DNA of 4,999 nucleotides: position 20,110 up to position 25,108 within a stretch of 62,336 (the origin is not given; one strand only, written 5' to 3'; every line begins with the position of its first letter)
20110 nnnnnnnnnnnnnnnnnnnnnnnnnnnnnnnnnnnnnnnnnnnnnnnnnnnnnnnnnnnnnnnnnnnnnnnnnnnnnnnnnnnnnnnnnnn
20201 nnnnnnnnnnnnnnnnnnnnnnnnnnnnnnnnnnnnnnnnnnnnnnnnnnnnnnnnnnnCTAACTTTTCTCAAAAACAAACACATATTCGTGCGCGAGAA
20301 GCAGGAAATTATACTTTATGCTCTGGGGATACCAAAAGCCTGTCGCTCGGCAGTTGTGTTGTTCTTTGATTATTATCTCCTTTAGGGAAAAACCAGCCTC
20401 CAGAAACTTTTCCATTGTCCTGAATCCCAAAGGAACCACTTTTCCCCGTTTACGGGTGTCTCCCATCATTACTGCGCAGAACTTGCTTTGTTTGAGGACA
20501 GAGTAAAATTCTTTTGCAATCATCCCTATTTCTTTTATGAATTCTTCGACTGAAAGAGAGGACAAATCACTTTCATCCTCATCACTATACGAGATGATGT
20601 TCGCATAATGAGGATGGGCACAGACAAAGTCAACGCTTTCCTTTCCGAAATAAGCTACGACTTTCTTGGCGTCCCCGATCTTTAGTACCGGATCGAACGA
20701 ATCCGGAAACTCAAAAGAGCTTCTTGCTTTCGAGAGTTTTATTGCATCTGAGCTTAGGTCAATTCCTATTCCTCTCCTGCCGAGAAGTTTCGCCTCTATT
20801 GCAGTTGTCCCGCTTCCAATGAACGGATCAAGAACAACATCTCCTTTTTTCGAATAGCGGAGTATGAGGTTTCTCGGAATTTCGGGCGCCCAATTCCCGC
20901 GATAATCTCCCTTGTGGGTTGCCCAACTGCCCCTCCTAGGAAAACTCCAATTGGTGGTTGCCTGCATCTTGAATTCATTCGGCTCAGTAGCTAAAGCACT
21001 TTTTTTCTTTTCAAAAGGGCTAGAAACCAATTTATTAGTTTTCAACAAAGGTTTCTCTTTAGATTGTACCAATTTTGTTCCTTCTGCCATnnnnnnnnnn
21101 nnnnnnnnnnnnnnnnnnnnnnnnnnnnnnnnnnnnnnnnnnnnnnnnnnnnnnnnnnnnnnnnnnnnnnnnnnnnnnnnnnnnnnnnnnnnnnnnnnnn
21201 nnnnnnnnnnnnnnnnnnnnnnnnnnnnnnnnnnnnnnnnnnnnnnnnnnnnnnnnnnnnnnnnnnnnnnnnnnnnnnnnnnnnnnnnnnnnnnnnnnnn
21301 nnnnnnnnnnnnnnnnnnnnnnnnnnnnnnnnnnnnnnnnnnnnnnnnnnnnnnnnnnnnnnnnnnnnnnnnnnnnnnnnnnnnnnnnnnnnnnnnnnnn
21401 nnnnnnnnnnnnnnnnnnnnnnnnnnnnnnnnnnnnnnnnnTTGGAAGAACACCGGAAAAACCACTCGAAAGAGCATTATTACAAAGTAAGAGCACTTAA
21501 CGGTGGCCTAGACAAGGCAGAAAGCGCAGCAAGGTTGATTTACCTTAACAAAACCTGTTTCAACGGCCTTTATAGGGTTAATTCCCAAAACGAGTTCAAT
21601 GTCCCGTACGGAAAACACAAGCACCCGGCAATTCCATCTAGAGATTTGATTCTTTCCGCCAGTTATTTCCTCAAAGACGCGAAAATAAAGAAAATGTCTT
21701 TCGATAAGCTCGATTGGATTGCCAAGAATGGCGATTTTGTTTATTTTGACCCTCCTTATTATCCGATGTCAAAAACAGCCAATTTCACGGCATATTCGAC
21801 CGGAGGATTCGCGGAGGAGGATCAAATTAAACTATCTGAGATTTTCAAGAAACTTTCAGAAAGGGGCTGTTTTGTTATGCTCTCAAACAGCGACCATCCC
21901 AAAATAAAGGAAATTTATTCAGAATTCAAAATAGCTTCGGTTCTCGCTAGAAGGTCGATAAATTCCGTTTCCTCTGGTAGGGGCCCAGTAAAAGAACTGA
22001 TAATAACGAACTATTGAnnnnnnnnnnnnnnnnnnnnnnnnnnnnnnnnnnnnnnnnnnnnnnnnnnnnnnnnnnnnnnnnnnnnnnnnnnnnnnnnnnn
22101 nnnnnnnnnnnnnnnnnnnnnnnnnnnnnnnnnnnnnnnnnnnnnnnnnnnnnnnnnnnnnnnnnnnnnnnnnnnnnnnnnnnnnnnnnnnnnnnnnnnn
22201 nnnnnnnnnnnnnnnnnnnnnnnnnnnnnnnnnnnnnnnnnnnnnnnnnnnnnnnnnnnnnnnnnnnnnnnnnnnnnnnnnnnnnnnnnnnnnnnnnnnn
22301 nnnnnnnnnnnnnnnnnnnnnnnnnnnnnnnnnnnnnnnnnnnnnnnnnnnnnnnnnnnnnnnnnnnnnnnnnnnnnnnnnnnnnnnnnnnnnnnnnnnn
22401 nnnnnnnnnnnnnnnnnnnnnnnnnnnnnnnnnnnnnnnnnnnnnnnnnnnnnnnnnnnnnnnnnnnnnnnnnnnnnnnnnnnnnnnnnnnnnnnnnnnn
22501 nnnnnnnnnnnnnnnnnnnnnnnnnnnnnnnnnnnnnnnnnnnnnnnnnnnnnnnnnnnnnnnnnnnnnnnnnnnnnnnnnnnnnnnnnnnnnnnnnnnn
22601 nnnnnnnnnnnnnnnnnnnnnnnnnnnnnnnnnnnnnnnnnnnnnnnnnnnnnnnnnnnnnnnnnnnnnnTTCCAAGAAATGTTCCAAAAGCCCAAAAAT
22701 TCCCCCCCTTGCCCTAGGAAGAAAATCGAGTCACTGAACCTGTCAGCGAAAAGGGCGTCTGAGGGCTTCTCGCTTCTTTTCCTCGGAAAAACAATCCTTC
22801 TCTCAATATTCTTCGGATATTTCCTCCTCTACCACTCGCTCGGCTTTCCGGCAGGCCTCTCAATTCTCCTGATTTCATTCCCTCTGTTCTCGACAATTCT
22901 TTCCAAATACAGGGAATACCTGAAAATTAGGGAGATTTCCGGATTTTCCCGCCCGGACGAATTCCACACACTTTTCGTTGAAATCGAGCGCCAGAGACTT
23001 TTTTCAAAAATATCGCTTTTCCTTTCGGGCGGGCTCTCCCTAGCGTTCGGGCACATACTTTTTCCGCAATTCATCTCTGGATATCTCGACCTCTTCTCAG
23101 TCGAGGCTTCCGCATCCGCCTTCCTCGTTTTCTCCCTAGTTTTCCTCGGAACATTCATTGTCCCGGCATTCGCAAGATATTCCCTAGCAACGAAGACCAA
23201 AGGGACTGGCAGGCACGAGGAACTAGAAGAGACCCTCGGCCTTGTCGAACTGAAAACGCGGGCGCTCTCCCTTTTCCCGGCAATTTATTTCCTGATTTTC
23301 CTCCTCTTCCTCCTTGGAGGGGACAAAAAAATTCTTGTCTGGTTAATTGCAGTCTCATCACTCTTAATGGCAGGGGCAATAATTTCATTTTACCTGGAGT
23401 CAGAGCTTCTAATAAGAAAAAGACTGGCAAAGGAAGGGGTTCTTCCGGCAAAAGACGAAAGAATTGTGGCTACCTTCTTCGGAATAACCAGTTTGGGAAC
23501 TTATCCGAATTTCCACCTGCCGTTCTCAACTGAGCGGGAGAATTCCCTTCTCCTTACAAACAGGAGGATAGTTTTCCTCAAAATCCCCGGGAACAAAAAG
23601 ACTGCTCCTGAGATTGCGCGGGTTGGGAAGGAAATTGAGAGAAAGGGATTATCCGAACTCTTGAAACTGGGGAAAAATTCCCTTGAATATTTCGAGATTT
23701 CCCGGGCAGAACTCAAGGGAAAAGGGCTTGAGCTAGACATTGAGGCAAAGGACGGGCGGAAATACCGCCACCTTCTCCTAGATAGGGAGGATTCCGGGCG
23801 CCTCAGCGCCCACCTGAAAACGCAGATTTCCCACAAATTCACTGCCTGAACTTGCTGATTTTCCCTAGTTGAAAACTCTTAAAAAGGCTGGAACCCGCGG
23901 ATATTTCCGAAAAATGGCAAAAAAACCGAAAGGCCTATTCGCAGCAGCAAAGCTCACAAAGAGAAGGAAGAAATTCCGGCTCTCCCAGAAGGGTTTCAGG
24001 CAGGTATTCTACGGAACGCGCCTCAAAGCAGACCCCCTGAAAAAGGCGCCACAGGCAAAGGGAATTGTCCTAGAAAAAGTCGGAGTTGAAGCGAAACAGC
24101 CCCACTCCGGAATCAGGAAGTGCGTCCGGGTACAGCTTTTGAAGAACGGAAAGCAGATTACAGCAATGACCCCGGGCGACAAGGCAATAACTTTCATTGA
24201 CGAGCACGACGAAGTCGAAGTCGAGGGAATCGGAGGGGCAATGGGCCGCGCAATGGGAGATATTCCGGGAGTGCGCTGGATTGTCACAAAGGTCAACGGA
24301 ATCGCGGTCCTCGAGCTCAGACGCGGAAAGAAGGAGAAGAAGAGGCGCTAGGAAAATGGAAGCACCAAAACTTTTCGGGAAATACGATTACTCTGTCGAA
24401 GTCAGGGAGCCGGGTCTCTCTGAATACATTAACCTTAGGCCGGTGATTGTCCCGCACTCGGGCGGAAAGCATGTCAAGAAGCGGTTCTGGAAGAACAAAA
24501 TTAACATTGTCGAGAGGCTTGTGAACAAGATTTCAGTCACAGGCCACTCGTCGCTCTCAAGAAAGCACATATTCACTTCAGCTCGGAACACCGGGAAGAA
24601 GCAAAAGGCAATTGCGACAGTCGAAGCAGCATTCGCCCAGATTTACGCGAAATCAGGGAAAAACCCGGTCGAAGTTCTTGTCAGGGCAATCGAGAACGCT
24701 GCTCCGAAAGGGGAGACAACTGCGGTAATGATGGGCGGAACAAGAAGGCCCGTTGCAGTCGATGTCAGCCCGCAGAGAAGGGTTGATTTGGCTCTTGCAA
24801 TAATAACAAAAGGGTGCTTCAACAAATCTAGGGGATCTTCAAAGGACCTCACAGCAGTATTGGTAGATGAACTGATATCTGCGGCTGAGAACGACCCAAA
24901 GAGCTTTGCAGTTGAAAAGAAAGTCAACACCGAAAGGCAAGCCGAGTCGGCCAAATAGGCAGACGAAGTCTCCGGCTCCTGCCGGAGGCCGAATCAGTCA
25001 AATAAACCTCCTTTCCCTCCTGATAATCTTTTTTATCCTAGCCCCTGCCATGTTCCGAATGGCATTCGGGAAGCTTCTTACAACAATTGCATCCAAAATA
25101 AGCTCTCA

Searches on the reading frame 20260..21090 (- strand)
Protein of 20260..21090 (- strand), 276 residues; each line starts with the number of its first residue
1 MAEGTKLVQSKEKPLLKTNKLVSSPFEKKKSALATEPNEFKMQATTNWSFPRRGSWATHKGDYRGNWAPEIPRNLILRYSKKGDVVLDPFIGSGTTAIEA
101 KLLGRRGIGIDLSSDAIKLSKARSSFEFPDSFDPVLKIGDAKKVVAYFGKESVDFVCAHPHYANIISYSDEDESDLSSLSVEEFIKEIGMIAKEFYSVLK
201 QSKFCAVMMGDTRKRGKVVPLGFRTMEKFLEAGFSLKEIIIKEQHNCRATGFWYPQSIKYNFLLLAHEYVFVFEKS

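Call 74: search_protein_families(library=pfam, proteins=[window:20260-21090:-], max_evalue=0.0001)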
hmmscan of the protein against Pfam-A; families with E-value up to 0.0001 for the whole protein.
window:20260-21090:- (276 aa): 1 family
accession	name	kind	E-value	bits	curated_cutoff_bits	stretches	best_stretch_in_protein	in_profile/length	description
PF01555.25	N6_N4_Mtase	-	1.5e-26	94.2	26.7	2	9-121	104-220/221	DNA methylase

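Call 95: search_protein_families(library=padloc, proteins=[window:20260-21090:-], max_evalue=0.001)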
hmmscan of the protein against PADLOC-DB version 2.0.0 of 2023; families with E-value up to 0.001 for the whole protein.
window:20260-21090:- (276 aa): 62 families (the best 25 are shown)
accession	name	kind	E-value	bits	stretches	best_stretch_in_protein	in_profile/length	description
PDLC03376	MTase_II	-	1.2e-88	295.2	1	34-275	8-249/249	Type II methyltransferase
PDLC03351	MTase_II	-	2.6e-51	172.8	1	45-275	109-347/348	Type II methyltransferase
PDLC03353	MTase_II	-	1.1e-30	105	2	28-123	156-249/260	Type II methyltransferase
PDLC03387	MTase_II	-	8.6e-24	82.2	2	52-132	199-283/289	Type II methyltransferase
PDLC03350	MTase_II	-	3e-23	80.7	2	28-123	204-294/312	Type II methyltransferase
PDLC03299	MTase_II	-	1.8e-16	58.5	1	40-125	173-258/296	Type II methyltransferase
PDLC03371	MTase_II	-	1.9e-16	58.4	1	32-124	165-252/260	Type II methyltransferase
PDLC03380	MTase_II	-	7e-16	56.4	1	57-123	30-97/393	Type II methyltransferase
PDLC03325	MTase_II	-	4.9e-15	53.2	1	48-123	57-132/426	Type II methyltransferase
PDLC03363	MTase_II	-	2.1e-14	51.6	2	75-167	69-164/294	Type II methyltransferase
PDLC03283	MTase_II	-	5e-14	50.3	1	70-122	217-269/352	Type II methyltransferase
PDLC03339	MTase_II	-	7.5e-14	49.3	1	78-123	225-270/399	Type II methyltransferase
PDLC03714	oMTase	-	1.1e-13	49.2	2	73-122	206-255/279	orphan methyltransferase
PDLC03224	MTase_II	-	4.6e-13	46.9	1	63-124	73-135/481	Type II methyltransferase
PDLC03228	MTase_II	-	4.8e-13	47.5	1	73-123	154-204/227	Type II methyltransferase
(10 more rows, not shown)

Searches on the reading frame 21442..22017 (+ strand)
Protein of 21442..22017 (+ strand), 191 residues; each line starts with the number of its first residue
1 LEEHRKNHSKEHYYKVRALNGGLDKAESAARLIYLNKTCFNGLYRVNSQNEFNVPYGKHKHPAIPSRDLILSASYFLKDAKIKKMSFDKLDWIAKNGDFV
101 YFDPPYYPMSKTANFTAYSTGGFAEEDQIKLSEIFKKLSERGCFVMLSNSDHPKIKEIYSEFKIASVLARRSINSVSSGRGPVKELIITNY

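Call 75: search_protein_families(library=pfam, proteins=[window:21442-22017:+], max_evalue=0.0001)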
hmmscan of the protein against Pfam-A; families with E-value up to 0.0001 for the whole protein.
window:21442-22017:+ (191 aa): 1 family
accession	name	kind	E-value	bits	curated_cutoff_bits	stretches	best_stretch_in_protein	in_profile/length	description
PF02086.21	MethyltransfD12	-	2.8e-41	142.4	22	1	6-173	81-253/253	D12 class N6 adenine-specific DNA methyltransferase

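Call 95: search_protein_families(library=padloc, proteins=[window:21442-22017:+], max_evalue=0.001)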
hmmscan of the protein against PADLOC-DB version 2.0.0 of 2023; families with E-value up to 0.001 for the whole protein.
window:21442-22017:+ (191 aa): 16 families
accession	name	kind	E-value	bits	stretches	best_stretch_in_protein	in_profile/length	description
PDLC03294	MTase_II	-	2.2e-65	219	1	4-191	81-271/272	Type II methyltransferase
PDLC03735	oMTase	-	1e-58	197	1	21-191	112-282/284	orphan methyltransferase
PDLC03729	oMTase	-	5.9e-48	161.7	1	6-187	84-265/275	orphan methyltransferase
PDLC03261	MTase_II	-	9.4e-48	160.9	1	5-181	100-278/643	Type II methyltransferase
PDLC03266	MTase_II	-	4.9e-37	125.9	1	2-189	94-281/285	Type II methyltransferase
PDLC03344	MTase_II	-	6.9e-17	59.7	1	4-72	80-153/154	Type II methyltransferase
PDLC03247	MTase_II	-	3.2e-13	47.5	1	6-191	87-265/282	Type II methyltransferase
PDLC03383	MTase_II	-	3.5e-13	47.6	1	7-150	123-261/318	Type II methyltransferase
PDLC03264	MTase_II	-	3.5e-12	44.2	1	9-189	100-281/306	Type II methyltransferase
PDLC03287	MTase_II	-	6.4e-12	43.1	1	29-191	469-641/646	Type II methyltransferase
PDLC03722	oMTase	-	6.9e-07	27.3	1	8-151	82-213/259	orphan methyltransferase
PDLC03302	MTase_II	-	1.6e-06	25.2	1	12-109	449-545/626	Type II methyltransferase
PDLC03349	MTase_II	-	4.4e-06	24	1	30-136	194-300/374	Type II methyltransferase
PDLC04018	PD-Lambda-5_B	-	8.3e-06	23.3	1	94-175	186-259/291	-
PDLC03253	MTase_II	-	1.7e-05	22.7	1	9-190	83-252/253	Type II methyltransferase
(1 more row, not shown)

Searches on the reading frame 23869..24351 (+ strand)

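Call 75: search_protein_families(library=pfam, proteins=[window:23869-24351:+], max_evalue=0.0001)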
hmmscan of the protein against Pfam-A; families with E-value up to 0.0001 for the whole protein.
window:23869-24351:+ (160 aa): 1 family
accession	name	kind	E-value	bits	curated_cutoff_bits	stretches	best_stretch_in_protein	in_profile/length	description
PF00164.32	Ribosom_S12_S23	-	4.4e-41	139.5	22.3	1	51-160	2-110/110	Ribosomal protein S12/S23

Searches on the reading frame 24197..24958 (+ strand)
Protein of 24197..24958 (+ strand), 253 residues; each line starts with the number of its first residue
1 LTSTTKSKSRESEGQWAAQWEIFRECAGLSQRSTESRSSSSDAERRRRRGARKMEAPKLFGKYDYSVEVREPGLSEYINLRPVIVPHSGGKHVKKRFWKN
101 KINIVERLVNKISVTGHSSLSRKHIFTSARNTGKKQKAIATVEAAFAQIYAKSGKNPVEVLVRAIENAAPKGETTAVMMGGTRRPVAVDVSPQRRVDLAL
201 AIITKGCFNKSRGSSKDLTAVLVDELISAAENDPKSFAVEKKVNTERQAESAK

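Call 75: search_protein_families(library=pfam, proteins=[window:24197-24958:+], max_evalue=0.0001)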
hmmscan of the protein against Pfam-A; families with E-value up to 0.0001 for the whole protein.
window:24197-24958:+ (253 aa): 1 family
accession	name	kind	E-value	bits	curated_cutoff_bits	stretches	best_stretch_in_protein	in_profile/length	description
PF00177.27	Ribosomal_S7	-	4.7e-34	117.6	24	1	76-253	3-148/148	Ribosomal protein S7p/S5e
